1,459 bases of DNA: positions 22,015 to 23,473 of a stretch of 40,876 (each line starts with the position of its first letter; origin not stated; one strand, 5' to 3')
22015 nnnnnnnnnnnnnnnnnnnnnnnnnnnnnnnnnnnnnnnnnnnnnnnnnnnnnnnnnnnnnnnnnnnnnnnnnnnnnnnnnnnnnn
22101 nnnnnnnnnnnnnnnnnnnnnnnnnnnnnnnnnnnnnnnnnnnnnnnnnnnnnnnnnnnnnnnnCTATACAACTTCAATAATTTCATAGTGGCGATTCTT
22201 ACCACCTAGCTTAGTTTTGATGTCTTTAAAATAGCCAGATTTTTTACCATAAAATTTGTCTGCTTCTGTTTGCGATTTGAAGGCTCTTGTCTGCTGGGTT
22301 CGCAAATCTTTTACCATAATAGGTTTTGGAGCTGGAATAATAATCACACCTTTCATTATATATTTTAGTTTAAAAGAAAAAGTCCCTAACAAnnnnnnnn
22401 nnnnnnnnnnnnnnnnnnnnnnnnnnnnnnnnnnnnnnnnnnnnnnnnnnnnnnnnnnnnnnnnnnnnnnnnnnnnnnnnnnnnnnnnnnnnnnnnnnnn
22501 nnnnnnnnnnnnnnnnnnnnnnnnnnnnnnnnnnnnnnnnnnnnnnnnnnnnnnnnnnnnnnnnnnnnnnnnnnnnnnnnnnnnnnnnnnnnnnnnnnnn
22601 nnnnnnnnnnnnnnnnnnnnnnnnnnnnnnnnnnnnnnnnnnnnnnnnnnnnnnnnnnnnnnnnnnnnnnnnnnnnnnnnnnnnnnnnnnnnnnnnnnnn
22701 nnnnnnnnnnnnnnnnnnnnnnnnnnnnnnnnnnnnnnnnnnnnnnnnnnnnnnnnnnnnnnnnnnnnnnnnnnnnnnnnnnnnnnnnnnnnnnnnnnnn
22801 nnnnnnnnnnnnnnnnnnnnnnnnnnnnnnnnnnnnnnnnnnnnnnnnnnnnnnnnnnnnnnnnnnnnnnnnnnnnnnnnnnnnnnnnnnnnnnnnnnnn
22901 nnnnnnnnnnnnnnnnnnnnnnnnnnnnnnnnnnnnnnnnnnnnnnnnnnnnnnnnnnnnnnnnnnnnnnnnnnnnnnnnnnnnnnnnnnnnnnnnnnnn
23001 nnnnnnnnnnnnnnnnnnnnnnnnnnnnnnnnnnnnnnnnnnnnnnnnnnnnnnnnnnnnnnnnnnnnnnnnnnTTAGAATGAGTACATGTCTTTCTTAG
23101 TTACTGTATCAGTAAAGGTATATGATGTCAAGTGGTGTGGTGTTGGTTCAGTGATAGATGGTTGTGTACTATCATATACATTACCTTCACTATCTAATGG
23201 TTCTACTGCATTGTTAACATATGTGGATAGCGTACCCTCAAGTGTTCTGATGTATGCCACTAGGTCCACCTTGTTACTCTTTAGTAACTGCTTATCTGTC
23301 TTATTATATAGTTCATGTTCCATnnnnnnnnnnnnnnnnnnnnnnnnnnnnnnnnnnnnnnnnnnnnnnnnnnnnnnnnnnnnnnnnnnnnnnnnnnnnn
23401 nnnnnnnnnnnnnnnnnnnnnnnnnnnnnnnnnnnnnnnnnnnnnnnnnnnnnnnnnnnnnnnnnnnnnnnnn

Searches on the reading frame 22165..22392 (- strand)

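Call 47: search_protein_families(library=pfam, max_evalue=0.01, proteins=[window:22165-22392:-])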
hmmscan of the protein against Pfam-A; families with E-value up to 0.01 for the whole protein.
window:22165-22392:- (75 aa): 0 families

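Call 48: search_protein_families(library=phrogs, max_evalue=0.001, proteins=[window:22165-22392:-])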
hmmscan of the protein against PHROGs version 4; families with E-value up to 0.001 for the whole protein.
window:22165-22392:- (75 aa): 1 family
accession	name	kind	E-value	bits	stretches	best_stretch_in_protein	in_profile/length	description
phrog_10805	-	unknown function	1.5e-35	121.8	1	26-75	1-50/50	-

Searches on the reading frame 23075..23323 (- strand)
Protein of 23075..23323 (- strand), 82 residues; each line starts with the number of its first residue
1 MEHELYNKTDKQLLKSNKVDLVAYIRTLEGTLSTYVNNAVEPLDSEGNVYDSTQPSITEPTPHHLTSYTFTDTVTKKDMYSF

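Call 47: search_protein_families(library=pfam, max_evalue=0.01, proteins=[window:23075-23323:-])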
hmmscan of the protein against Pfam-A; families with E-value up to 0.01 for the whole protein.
window:23075-23323:- (82 aa): 0 families

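Call 48: search_protein_families(library=phrogs, max_evalue=0.001, proteins=[window:23075-23323:-])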
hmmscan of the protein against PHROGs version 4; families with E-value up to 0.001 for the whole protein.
window:23075-23323:- (82 aa): 1 family
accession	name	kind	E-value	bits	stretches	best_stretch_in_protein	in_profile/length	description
phrog_8190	-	unknown function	5.6e-20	72.5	1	3-82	1-68/68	-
